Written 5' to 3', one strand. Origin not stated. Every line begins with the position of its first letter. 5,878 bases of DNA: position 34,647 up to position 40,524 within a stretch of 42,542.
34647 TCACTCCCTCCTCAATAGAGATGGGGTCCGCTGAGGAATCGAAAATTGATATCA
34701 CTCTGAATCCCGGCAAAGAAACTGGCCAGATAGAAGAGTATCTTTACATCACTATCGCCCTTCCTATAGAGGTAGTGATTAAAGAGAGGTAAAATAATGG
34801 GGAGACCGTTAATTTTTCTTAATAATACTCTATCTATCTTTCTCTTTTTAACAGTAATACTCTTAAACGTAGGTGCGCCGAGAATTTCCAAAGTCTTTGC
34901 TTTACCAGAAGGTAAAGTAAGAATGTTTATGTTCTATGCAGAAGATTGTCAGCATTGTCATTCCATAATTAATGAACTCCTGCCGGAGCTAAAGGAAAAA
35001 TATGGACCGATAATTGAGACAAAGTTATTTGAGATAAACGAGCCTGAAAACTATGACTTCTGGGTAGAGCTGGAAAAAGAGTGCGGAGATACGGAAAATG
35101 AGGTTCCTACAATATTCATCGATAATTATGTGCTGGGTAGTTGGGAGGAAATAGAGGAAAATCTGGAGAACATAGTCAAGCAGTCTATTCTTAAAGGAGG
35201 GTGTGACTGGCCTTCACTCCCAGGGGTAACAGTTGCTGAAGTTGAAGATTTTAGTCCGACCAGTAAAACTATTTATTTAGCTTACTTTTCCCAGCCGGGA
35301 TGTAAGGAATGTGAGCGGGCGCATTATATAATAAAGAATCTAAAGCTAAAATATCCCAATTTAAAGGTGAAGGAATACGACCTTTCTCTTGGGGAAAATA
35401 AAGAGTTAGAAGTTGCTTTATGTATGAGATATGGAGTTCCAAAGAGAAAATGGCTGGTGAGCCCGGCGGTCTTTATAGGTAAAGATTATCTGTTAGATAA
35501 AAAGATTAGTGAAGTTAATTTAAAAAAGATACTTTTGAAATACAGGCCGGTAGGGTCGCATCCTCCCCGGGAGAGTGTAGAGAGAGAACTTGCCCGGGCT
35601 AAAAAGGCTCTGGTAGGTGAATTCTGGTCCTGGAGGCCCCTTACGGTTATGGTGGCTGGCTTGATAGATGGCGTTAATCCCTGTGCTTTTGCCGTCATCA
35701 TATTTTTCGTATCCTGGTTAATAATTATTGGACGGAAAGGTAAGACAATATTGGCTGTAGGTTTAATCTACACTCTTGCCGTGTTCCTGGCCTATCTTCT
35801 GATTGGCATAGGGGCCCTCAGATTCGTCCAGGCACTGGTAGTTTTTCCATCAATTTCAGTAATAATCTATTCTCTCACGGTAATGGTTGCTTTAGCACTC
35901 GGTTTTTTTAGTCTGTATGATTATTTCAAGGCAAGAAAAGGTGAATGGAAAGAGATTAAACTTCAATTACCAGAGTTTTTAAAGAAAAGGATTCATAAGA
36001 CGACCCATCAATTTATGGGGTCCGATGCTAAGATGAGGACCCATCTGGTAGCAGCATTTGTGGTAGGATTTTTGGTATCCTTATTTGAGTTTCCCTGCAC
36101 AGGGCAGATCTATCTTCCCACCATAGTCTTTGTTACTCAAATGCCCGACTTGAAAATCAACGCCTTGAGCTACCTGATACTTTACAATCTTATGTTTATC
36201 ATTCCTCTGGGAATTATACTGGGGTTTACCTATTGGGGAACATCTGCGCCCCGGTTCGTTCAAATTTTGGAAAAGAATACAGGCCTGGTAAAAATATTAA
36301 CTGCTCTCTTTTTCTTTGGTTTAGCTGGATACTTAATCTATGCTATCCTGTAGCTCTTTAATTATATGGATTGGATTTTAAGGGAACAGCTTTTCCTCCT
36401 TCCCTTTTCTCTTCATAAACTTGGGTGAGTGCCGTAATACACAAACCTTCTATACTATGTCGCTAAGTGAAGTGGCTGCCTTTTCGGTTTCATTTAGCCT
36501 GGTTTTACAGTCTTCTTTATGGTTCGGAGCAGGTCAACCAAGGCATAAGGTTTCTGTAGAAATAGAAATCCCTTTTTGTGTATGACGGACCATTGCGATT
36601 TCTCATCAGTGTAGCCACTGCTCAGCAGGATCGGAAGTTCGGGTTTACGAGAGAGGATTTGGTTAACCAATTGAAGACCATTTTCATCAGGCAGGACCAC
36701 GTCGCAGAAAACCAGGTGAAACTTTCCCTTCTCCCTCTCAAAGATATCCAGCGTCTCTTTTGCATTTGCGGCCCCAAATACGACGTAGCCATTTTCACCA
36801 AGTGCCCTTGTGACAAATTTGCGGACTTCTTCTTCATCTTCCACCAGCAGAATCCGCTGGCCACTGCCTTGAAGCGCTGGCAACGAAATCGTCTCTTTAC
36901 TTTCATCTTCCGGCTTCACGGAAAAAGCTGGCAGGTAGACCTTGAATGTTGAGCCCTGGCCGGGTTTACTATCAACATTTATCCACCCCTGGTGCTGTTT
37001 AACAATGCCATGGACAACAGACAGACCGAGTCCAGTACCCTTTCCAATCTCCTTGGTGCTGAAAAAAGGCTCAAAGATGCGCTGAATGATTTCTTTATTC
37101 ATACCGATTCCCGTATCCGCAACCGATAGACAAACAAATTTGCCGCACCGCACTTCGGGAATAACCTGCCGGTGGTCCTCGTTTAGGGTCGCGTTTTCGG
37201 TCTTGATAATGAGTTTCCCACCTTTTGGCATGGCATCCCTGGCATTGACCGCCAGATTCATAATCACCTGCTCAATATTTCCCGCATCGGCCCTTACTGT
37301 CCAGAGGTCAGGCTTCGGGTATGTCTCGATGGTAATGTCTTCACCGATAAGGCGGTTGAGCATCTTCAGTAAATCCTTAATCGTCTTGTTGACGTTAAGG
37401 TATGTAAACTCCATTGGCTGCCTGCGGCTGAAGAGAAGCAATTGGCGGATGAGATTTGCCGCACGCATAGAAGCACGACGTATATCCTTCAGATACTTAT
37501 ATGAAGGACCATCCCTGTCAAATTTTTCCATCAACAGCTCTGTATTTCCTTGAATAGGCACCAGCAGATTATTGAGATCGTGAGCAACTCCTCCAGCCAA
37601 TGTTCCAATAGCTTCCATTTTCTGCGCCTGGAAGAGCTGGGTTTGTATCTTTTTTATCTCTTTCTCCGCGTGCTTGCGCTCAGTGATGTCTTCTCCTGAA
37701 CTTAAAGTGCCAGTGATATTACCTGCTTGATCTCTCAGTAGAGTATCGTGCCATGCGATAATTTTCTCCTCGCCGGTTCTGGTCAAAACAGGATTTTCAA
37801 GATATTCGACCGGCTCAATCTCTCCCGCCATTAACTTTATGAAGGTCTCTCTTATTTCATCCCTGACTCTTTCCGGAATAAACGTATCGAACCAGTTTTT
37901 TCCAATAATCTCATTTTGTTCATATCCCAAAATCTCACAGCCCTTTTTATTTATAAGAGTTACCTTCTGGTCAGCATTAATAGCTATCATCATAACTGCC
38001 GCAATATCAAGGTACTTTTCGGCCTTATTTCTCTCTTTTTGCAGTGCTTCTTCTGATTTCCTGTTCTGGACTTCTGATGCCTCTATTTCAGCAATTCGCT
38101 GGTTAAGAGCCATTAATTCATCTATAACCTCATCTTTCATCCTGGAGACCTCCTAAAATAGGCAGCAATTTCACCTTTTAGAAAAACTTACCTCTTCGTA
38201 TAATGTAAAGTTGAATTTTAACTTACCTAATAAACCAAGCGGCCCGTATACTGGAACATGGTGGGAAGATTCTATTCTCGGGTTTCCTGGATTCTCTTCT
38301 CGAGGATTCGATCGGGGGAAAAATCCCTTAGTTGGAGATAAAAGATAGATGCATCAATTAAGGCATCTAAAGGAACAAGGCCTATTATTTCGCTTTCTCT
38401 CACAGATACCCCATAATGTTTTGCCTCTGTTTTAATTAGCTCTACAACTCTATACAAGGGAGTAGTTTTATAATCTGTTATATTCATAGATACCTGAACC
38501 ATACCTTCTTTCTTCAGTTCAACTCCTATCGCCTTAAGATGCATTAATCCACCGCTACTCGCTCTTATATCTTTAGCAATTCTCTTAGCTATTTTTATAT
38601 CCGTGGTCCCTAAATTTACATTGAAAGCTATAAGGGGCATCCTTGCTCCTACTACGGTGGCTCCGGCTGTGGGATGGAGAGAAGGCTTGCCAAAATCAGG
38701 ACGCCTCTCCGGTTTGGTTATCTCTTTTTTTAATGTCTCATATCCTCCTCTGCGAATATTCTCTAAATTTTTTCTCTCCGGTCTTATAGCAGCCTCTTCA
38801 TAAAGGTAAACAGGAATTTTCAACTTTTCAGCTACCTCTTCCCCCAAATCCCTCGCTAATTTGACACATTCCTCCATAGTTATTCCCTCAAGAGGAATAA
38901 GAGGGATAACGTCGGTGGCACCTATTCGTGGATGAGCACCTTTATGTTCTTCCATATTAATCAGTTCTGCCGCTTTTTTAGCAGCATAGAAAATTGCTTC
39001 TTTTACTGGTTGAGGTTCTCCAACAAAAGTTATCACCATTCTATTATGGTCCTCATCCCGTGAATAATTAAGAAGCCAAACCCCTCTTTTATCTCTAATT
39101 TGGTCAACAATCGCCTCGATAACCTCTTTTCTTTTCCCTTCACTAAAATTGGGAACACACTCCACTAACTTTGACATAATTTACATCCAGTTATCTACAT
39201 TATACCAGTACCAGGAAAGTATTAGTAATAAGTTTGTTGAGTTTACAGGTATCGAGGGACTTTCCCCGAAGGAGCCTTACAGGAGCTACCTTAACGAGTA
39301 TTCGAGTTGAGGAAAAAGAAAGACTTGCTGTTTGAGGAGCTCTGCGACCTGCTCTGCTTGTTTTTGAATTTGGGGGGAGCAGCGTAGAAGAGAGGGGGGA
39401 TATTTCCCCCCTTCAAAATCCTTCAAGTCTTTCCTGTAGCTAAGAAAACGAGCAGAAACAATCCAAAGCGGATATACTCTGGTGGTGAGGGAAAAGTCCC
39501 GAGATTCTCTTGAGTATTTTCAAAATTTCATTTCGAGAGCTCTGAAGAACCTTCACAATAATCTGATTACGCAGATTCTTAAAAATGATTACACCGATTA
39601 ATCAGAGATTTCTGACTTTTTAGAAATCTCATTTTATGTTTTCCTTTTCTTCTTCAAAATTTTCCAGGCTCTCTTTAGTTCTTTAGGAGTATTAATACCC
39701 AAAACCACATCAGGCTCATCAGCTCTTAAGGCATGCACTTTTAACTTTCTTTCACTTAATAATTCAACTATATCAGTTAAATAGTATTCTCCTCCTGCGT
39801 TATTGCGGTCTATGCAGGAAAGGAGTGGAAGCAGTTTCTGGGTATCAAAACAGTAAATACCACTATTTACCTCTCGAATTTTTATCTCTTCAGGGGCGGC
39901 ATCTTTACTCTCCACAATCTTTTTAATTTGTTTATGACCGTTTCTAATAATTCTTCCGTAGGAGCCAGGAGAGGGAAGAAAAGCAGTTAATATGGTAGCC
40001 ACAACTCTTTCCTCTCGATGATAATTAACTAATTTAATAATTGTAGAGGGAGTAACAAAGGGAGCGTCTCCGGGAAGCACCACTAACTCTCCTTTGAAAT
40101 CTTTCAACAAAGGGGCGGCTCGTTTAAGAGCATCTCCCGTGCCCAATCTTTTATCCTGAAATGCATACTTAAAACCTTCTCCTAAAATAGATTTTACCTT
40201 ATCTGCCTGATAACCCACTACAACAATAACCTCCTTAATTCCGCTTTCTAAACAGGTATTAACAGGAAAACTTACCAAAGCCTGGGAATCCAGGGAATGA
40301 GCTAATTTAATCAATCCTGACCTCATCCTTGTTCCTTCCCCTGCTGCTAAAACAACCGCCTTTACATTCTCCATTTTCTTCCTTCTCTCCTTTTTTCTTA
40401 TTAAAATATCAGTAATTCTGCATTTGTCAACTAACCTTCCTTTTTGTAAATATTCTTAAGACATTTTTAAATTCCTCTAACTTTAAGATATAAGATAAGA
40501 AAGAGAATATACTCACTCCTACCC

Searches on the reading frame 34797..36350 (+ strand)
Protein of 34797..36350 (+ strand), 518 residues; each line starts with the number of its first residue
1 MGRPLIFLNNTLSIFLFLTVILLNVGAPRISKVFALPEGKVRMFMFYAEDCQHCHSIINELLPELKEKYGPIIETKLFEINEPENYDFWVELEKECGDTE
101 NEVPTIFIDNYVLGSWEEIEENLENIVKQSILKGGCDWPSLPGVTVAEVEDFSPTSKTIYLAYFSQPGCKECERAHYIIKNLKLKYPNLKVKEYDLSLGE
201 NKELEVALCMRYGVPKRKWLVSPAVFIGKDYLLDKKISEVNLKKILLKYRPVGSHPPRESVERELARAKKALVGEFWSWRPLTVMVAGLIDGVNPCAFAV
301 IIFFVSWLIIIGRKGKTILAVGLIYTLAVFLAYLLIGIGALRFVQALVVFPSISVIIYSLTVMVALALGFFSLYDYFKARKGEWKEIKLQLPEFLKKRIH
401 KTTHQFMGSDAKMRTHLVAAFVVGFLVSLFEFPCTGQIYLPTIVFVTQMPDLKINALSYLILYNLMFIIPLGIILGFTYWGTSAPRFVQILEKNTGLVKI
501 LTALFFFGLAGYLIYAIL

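Call 10: search_protein_families(library=pfam, proteins=[window:34797-36350:+], max_evalue=0.001)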
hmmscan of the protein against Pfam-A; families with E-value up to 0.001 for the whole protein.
window:34797-36350:+ (518 aa): 1 family
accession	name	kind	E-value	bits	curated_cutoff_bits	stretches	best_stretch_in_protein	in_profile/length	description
PF13098.12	Thioredoxin_2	-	5.1e-05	24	27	0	37-85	3-53/104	Thioredoxin-like domain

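Call 70: search_protein_families(library=pfam, proteins=[window:34797-36350:+], max_evalue=0.1)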
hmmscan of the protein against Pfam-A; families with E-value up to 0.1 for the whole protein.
window:34797-36350:+ (518 aa): 6 families
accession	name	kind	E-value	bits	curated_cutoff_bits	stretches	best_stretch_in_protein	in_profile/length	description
PF13098.12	Thioredoxin_2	-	5.1e-05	24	27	0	37-85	3-53/104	Thioredoxin-like domain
PF00462.30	Glutaredoxin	-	0.0011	19.6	22.9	0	163-229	3-57/60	Glutaredoxin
PF13386.12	DsbD_2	-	0.0023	18.3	24.9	1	322-441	35-139/199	Cytochrome C biogenesis protein transmembrane region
PF13728.12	TraF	-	0.027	14.8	23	0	40-70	130-159/224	F plasmid transfer operon protein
PF13905.12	Thioredoxin_8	-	0.039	14.7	27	0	39-69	1-30/94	Thioredoxin-like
PF05768.20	Glrx-like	-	0.082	13.7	26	0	164-205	5-43/77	Glutaredoxin-like domain (DUF836)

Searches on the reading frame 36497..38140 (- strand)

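Call 10: search_protein_families(library=pfam, proteins=[window:36497-38140:-], max_evalue=0.001)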
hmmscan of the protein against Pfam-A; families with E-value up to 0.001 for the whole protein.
window:36497-38140:- (548 aa): 9 families
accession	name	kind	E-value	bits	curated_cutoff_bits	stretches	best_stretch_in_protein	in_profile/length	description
PF02518.31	HATPase_c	-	7.9e-24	84.7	26.4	1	285-405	2-109/111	Histidine kinase-, DNA gyrase B-, and HSP90-like ATPase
PF00072.30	Response_reg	-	2.9e-19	69.7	30.2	1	430-541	1-110/111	Response regulator receiver domain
PF08448.16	PAS_4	-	7.8e-12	45.8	23.1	1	49-156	6-109/110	PAS fold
PF00512.31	HisKA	-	6.8e-11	42.5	26.9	1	179-241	3-64/66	His Kinase A (phospho-acceptor) domain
PF00989.32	PAS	-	2e-09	37.9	22.6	1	47-152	10-113/113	PAS fold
PF13426.13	PAS_9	-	5.3e-09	36.7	27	1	50-154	4-103/103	PAS domain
PF13188.13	PAS_8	-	2e-06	27.9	21.8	1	45-98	8-59/65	PAS domain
PF08447.18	PAS_3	-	7.1e-06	26.6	25.6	1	63-143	4-83/89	PAS fold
PF24820.1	Diguanyl_cycl_sensor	-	3.1e-05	24.3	28.1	1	50-111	8-70/109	Diguanylate cyclase-like sensor domain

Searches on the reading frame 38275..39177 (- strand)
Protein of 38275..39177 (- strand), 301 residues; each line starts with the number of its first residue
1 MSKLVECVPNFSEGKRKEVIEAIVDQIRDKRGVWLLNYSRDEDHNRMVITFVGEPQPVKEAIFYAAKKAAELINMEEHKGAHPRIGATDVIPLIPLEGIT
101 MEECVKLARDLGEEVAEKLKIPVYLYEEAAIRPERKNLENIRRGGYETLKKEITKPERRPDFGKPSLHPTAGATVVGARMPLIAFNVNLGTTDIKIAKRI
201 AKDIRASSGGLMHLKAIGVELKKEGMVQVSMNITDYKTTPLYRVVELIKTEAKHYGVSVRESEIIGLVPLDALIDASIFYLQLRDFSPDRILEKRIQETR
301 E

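Call 10: search_protein_families(library=pfam, proteins=[window:38275-39177:-], max_evalue=0.001)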
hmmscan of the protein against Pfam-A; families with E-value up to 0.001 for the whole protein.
window:38275-39177:- (301 aa): 2 families
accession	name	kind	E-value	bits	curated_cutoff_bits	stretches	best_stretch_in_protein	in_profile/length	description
PF07837.17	FTCD_N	-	2.6e-77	259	27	1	4-179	1-176/176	Formiminotransferase domain, N-terminal subdomain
PF02971.19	FTCD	-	1e-28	100.5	24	1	182-284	2-110/145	Formiminotransferase domain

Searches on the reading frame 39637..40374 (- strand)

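Call 10: search_protein_families(library=pfam, proteins=[window:39637-40374:-], max_evalue=0.001)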
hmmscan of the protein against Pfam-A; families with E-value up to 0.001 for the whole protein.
window:39637-40374:- (246 aa): 3 families
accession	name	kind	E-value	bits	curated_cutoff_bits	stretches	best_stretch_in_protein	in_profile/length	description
PF00483.29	NTP_transferase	-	1.8e-19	70.8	21.2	1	5-216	1-220/245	Nucleotidyl transferase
PF12804.13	NTP_transf_3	-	4.9e-14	53.3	27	1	6-125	1-117/160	MobA-like NTP transferase domain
PF01128.25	IspD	-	8.7e-07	29.4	27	1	4-66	1-65/221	2-C-methyl-D-erythritol 4-phosphate cytidylyltransferase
